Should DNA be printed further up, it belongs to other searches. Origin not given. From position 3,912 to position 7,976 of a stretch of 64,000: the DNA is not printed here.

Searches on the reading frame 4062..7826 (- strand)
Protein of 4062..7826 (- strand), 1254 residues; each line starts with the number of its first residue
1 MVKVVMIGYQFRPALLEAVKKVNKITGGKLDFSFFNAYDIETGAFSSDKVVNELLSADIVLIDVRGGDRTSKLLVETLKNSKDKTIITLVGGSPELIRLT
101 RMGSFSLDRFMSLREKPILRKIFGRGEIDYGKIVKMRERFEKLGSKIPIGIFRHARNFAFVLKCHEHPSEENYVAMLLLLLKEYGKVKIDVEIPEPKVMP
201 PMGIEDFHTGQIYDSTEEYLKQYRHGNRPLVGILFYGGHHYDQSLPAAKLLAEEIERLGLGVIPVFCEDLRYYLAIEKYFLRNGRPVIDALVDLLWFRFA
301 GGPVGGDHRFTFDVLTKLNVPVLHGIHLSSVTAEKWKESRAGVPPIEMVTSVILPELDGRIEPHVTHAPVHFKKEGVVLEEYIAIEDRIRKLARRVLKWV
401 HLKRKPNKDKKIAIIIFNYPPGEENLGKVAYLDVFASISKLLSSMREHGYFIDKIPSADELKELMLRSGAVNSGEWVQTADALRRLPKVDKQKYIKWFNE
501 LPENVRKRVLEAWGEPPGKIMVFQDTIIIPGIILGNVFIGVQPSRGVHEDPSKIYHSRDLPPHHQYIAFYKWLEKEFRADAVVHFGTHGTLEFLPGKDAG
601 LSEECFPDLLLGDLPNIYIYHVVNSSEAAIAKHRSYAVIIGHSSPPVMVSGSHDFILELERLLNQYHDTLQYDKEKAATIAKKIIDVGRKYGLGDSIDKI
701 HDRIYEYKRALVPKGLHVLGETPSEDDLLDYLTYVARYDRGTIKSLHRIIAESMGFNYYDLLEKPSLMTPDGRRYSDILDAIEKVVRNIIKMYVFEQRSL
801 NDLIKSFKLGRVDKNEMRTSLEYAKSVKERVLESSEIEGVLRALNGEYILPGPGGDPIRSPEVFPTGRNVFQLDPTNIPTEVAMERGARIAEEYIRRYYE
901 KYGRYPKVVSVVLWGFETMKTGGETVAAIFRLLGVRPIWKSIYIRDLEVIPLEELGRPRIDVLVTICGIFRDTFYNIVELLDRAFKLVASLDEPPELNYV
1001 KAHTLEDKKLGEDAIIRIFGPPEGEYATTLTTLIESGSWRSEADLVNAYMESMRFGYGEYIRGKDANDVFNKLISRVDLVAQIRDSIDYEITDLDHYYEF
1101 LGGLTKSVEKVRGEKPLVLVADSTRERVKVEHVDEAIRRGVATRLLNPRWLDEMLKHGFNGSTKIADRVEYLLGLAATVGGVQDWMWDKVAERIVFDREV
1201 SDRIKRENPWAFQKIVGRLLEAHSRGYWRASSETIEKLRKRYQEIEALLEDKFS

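Call 21: search_protein_families(library=pfam, proteins=[window:4062-7826:-], max_evalue=0.00001)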
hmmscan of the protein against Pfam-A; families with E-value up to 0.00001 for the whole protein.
window:4062-7826:- (1254 aa): 2 families
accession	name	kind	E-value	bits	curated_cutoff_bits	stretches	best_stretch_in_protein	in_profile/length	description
PF02514.21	CobN-Mg_chel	-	0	1177.9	24.5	1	166-1234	5-1089/1090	CobN/Magnesium Chelatase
PF11965.13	DUF3479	-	7e-09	36.5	27.4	1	5-158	5-158/159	Domain of unknown function (DUF3479)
